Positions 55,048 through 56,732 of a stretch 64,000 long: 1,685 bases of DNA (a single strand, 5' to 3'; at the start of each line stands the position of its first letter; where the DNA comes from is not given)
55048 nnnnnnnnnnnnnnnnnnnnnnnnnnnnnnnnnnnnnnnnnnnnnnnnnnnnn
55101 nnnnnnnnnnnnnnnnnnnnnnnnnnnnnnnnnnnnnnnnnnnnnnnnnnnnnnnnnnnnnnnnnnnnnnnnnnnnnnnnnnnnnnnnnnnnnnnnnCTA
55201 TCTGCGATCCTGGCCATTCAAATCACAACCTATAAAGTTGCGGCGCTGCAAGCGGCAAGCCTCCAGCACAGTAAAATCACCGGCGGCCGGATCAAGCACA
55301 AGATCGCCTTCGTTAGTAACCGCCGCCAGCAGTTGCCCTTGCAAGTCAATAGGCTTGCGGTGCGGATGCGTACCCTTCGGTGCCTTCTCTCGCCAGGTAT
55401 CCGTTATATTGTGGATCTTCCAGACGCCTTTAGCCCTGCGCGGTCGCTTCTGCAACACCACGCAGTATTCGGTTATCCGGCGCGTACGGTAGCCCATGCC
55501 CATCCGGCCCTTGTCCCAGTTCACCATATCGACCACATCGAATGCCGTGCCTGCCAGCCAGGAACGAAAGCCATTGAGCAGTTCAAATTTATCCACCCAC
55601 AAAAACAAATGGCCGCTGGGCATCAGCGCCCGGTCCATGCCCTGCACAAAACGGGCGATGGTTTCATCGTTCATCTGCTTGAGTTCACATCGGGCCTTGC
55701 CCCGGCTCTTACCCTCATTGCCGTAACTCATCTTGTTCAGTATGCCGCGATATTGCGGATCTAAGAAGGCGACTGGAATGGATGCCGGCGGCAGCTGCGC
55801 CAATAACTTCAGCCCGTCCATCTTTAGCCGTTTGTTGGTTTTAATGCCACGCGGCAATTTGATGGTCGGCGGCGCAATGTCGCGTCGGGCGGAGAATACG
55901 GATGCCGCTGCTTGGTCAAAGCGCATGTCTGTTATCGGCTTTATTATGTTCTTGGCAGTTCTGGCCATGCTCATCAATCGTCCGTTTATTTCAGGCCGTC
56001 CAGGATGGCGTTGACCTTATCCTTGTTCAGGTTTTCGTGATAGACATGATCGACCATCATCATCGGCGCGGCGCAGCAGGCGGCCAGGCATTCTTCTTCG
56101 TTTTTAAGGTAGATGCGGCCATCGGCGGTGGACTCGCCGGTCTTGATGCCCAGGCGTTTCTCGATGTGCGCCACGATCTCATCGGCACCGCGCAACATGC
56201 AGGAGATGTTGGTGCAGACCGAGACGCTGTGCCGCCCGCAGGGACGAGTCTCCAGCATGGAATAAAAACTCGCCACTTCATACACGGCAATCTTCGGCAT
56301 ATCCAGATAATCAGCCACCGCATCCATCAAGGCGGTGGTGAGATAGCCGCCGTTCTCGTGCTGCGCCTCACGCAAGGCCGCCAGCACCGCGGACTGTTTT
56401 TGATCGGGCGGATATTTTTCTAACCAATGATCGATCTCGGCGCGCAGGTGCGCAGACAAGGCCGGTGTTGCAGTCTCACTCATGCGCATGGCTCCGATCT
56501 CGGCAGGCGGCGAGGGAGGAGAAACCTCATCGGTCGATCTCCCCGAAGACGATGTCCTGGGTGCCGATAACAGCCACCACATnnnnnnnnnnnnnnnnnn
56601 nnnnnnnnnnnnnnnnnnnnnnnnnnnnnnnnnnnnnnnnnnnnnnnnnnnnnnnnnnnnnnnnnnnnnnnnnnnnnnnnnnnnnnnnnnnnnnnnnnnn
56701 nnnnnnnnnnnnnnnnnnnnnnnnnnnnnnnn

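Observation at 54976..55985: Methyltransferase-like gene plus 73 aa ORF inserted inside the complex I operon between nuoE and nuoF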

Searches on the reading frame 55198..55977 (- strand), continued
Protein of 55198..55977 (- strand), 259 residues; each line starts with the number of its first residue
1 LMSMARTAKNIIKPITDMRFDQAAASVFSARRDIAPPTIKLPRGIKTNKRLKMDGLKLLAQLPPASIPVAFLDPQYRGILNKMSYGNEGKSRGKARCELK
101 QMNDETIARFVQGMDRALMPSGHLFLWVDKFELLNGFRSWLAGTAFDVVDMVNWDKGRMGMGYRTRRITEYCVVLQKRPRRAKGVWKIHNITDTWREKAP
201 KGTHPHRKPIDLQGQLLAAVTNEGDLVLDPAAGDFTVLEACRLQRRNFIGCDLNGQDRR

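Call 60: find_encoding_contigs(protein=P0069, flank=5000, max_places=3)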
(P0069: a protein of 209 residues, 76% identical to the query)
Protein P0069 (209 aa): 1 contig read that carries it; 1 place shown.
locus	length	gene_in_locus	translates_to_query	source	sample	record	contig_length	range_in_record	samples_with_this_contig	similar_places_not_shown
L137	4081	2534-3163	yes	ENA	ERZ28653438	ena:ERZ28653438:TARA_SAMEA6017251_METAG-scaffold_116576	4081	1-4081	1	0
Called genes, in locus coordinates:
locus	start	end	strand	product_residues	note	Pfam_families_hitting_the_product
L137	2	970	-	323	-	?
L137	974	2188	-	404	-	PF01966:HD, PF13286:HD_assoc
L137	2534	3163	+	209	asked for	PF01555:N6_N4_Mtase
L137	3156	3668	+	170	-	-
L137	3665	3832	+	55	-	-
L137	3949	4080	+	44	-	?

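Call 61: find_encoding_contigs(protein=P0033, flank=5000, max_places=3)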
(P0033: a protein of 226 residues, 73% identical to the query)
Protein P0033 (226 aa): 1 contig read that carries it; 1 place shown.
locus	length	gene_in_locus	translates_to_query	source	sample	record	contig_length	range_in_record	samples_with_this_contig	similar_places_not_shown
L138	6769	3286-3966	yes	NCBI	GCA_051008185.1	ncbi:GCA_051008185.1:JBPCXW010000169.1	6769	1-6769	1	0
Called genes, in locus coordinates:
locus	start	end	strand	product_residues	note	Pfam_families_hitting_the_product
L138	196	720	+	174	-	PF13740:ACT_6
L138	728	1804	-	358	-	PF01594:AI-2E_transport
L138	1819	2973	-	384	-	PF00438:S-AdoMet_synt_N, PF02772:S-AdoMet_synt_M, PF02773:S-AdoMet_synt_C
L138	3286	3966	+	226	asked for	PF01555:N6_N4_Mtase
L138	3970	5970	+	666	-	PF00456:Transketolase_N, PF02779:Transket_pyr, PF02780:Transketolase_C, PF22613:Transketolase_C_1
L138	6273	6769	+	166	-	PF00044:Gp_dh_N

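Call 62: find_encoding_contigs(protein=P0017, flank=5000, max_places=3)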
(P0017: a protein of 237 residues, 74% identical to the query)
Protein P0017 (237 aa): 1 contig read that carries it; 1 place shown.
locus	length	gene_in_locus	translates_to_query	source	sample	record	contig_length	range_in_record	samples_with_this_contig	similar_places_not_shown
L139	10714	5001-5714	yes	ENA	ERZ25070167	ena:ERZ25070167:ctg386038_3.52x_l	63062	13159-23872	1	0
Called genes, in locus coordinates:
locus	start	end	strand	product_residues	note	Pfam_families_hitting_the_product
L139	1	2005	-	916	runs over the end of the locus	PF00476:DNA_pol_A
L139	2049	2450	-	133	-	-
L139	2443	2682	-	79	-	PF14216:DUF4326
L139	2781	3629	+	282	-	-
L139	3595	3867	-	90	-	-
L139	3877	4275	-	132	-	-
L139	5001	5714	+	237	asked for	PF01555:N6_N4_Mtase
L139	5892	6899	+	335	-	PF13304:AAA_21, PF13175:AAA_15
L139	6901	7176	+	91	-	-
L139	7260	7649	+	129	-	-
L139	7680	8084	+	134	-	-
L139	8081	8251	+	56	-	-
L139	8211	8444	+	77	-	-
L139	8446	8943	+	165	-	-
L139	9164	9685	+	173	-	-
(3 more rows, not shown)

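Call 74: find_encoding_contigs(protein=P0023, flank=5000, max_places=3)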
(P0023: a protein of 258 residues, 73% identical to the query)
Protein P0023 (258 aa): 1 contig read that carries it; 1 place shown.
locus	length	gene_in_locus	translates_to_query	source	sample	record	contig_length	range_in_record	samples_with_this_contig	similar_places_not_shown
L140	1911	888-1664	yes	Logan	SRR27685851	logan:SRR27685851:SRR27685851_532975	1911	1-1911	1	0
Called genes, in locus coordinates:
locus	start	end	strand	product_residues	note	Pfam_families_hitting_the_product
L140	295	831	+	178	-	-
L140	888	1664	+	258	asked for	PF01555:N6_N4_Mtase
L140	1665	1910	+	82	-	?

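Call 75: find_encoding_contigs(protein=P0008, flank=5000, max_places=4)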
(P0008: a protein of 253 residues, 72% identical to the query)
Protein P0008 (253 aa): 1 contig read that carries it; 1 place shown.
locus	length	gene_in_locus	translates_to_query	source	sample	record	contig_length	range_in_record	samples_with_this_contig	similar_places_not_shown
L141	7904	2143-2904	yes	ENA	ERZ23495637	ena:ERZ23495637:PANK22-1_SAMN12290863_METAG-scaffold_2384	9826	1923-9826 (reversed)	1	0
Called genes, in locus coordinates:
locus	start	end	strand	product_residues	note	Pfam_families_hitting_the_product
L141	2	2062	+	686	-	?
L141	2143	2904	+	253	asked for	PF01555:N6_N4_Mtase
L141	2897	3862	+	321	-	PF01555:N6_N4_Mtase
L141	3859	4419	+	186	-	PF04390:LptE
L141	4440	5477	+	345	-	PF06144:DNA_pol3_delta, PF21694:DNA_pol3_delta_C (faint)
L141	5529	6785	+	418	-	PF00171:Aldedh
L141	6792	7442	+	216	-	PF01467:CTP_transf_like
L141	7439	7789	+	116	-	PF02410:RsfS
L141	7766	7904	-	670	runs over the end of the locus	PF03030:H_PPase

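Call 79: search_protein_families(library=padloc, proteins=[P0001, P0130], max_evalue=0.01)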
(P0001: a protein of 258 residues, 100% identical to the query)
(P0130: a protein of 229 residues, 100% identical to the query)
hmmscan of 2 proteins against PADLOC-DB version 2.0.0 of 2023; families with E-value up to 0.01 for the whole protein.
P0001 (258 aa): 35 families (the best 25 are shown)
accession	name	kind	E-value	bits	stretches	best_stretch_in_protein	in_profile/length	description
PDLC03271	MTase_II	-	3.5e-81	270.1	1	46-253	11-219/228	Type II methyltransferase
PDLC03371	MTase_II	-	9.2e-19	66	2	176-253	167-241/260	Type II methyltransferase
PDLC03379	MTase_II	-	1.1e-17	62.8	1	53-253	25-230/267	Type II methyltransferase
PDLC03299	MTase_II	-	4.2e-14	50.7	1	182-253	178-246/296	Type II methyltransferase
PDLC03320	MTase_II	-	6.7e-13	46.5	1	182-254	195-264/289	Type II methyltransferase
PDLC03265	MTase_II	-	2e-11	41.9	1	179-253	240-317/333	Type II methyltransferase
PDLC03387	MTase_II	-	2.6e-11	41.2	1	180-253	189-264/289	Type II methyltransferase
PDLC03339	MTase_II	-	4.1e-10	37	1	169-253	179-260/399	Type II methyltransferase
PDLC03216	MTase_II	-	8.5e-10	36.1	1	181-251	170-242/364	Type II methyltransferase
PDLC03251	MTase_II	-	3.2e-09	34.4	1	195-252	197-254/282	Type II methyltransferase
PDLC03738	oMTase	-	1.3e-08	31.9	1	194-252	195-253/376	orphan methyltransferase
PDLC03353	MTase_II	-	1.7e-07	29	1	181-253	172-239/260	Type II methyltransferase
PDLC03321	MTase_II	-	3.2e-07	27.8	1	134-253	112-231/245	Type II methyltransferase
PDLC03354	MTase_II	-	3.7e-07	27.5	1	188-251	305-369/425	Type II methyltransferase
PDLC03300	MTase_II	-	5.4e-07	27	1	183-253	198-265/302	Type II methyltransferase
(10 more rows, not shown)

P0130 (229 aa): 1 family
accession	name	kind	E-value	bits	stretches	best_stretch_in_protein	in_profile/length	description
PDLC03487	REase_II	-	2.8e-43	146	1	13-222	11-225/227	Type II restriction enzyme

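Call 81: search_protein_families(library=pfam, proteins=[L134:3279-3656:+, L134:3719-3940:+, L141:2-2062:+, L141:2897-3862:+], max_evalue=0.001)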
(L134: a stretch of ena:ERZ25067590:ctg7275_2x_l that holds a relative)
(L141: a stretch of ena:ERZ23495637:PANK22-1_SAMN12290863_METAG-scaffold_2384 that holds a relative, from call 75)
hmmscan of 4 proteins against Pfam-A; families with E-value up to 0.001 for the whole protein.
L134:3279-3656:+ (125 aa): 0 families

L134:3719-3940:+ (73 aa): 0 families

L141:2-2062:+ (686 aa): 4 families
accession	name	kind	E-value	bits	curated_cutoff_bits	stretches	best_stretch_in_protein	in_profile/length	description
PF13603.12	tRNA-synt_1_2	-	3e-73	245.7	25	1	48-231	1-185/185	Leucyl-tRNA synthetase, editing domain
PF00133.28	tRNA-synt_1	-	6.4e-21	75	22.7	2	244-400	228-371/414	tRNA synthetases class I (I, L, M and V)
PF08264.19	Anticodon_1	-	1.4e-19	70.8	25.1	1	524-648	2-145/148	Anticodon-binding domain of tRNA ligase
PF09334.17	tRNA-synt_1g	-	8.3e-08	31.8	20.1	1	443-488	323-368/391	tRNA synthetases class I (M)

L141:2897-3862:+ (321 aa): 1 family
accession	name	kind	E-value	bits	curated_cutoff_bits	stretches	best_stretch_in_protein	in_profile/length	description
PF01555.25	N6_N4_Mtase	-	3e-37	129.1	26.7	1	64-297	1-220/221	DNA methylase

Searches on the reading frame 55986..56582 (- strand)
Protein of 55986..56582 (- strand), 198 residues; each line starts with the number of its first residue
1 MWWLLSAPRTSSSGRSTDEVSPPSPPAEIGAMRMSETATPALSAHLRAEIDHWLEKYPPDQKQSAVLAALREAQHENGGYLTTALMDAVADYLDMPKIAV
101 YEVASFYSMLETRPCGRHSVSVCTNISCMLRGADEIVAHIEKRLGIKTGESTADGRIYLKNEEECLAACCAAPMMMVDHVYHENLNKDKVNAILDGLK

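Call 3: search_protein_families(library=pfam, proteins=[window:55986-56582:-], max_evalue=0.1)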
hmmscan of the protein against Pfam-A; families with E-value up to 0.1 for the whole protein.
window:55986-56582:- (198 aa): 1 family
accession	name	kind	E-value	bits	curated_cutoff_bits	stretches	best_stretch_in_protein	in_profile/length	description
PF01257.25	2Fe-2S_thioredx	-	5.8e-49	166.1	24.8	1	50-198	1-145/145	Thioredoxin-like [2Fe-2S] ferredoxin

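Call 13: find_related_loci(query=window:55989-56483:-, collection=genome_contigs, flank=5000)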
Query seq(165 aa) (165 aa) in genome_contigs; peptide patterns used: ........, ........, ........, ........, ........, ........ (x = any residue, [..] = any of these).
600 stretches matched a pattern (row limit reached: there are more); 590 encode a relative of the query (tblastn E <= 1e-3); the best 80 are kept; 80 distinct loci.
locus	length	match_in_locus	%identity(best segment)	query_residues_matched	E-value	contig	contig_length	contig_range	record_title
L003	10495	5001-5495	77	2-165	2e-85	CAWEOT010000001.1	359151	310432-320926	MAG: uncultured Gammaproteobacteria bacterium isolate MFD02242.bin.1.123 genome assembly, contig: contig_10074, whole ge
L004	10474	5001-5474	77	8-165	4e-85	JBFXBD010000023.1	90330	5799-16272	MAG: Gammaproteobacteria bacterium isolate CA_2019_TPBS_38 NODE_2048_length_90330_cov_5.486447_TPBS, whole genome shotgu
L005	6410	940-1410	80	9-165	1e-84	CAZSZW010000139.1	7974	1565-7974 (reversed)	MAG TPA_asm: uncultured Gammaproteobacteria bacterium isolate binchicken_co286_3 genome assembly, contig: NODE_10075_len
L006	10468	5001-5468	80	9-164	3e-84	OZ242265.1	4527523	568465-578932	MAG: Gammaproteobacteria bacterium isolate e770b403-878d-4ab6-9ba2-f911db374a53 genome assembly, chromosome: 1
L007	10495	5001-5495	75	1-165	7e-84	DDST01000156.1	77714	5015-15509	MAG TPA_asm: Proteobacteria bacterium UBA2383 UBA2383_contig_5040, whole genome shotgun sequence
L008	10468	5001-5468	79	9-164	2e-83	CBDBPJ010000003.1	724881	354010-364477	MAG: Gammaproteobacteria bacterium isolate bb6b15c1-335f-4c8a-84a7-a05bc1b1d3fd genome assembly, contig: contig_3, whole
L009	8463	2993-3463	79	9-165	2e-83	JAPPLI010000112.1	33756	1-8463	MAG: Gammaproteobacteria bacterium isolate RHO3_bin_19 NODE_2445_length_33756_cov_59.277202, whole genome shotgun sequen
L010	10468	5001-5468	79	9-164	1e-83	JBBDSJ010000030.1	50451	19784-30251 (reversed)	MAG: Gammaproteobacteria bacterium isolate LejiaC_53_47 Lejia_C_1616_length_50451_cov_29, whole genome shotgun sequence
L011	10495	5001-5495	75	2-165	6e-83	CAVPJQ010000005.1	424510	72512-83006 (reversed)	MAG: uncultured Gammaproteobacteria bacterium isolate MFD10007.bin.1.10 genome assembly, contig: contig_16360, whole gen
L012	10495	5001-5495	73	1-165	7e-83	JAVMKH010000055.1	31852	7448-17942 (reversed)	MAG: Candidatus Contendobacter sp. isolate SCELSE-6-Con G12SPAdes_bin.052_0000000055, whole genome shotgun sequence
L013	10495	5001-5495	73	1-165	7e-83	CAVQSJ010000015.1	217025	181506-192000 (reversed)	MAG: uncultured Gammaproteobacteria bacterium isolate MFD00032.bin.3.452 genome assembly, contig: contig_43289, whole ge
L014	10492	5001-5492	73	1-164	1e-82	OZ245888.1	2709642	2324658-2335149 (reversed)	MAG: Gammaproteobacteria bacterium isolate 350a5f61-b8f1-454f-ad59-faebc42396dc genome assembly, chromosome: 1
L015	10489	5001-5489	77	3-165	1e-82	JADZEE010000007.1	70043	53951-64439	MAG: Gammaproteobacteria bacterium isolate SJ809 c_000000048720, whole genome shotgun sequence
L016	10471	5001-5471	77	9-165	4e-82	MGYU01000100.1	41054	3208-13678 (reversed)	MAG: Gammaproteobacteria bacterium RIFCSPLOWO2_12_47_11 rifcsplowo2_12_sub10_scaffold_70, whole genome shotgun sequence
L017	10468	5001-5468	78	9-164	2e-82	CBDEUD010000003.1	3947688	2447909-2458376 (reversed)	MAG: Gammaproteobacteria bacterium isolate 6e6111ba-c27c-4040-81f0-885b4b8a4f34 genome assembly, contig: contig_3, whole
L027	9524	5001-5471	74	8-164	7e-81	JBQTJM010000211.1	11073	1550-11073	MAG: Gammaproteobacteria bacterium isolate SAR169 c_000000426635, whole genome shotgun sequence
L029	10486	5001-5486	73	3-164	1e-79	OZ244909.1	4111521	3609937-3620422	MAG: Gammaproteobacteria bacterium isolate 65a4ee37-1510-4f8e-b45e-f596b5c8a458 genome assembly, chromosome: 1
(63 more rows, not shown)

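Call 81: search_protein_families(library=pfam, proteins=[L027:6192-6473:-, L027:6377-6715:-, L027:5884-6138:-, L029:5539-5997:+, L029:6011-8281:+], max_evalue=0.001)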
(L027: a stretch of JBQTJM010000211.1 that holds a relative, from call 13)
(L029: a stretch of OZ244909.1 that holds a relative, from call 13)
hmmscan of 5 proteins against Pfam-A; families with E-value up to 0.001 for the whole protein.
L027:6192-6473:- (93 aa): 1 family
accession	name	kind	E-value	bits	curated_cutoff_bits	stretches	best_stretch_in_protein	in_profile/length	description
PF07927.17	HicA_toxin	-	2.5e-12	47.1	27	1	35-89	2-58/58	HicA toxin of bacterial toxin-antitoxin,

L027:6377-6715:- (112 aa): 1 family
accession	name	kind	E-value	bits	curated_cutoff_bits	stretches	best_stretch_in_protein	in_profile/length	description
PF21748.3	UPF0150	-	1.3e-06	28.7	27.3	1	23-75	9-63/64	UPF0150-like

L027:5884-6138:- (84 aa): 0 families

L029:5539-5997:+ (152 aa): 4 families
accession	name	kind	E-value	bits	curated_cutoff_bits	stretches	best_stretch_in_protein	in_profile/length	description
PF01799.25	Fer2_2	-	3.3e-27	94.8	30.3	1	72-145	1-75/75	[2Fe-2S] binding domain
PF00111.32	Fer2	-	4.3e-10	39.8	21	1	4-58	1-55/77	2Fe-2S iron-sulfur cluster binding domain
PF13085.11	Fer2_3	-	4.9e-06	27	27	1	35-74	49-87/107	2Fe-2S iron-sulfur cluster binding domain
PF13510.11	Fer2_4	-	0.00054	20.4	22.8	0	37-64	45-73/82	2Fe-2S iron-sulfur cluster binding domain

L029:6011-8281:+ (756 aa): 2 families
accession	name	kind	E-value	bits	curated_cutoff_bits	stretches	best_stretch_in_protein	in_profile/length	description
PF20256.3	MoCoBD_2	-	4.3e-27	95.8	27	2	64-219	37-181/283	Molybdopterin cofactor-binding domain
PF02738.23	MoCoBD_1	-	4.6e-27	95.1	27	1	347-585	15-241/244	Molybdopterin cofactor-binding domain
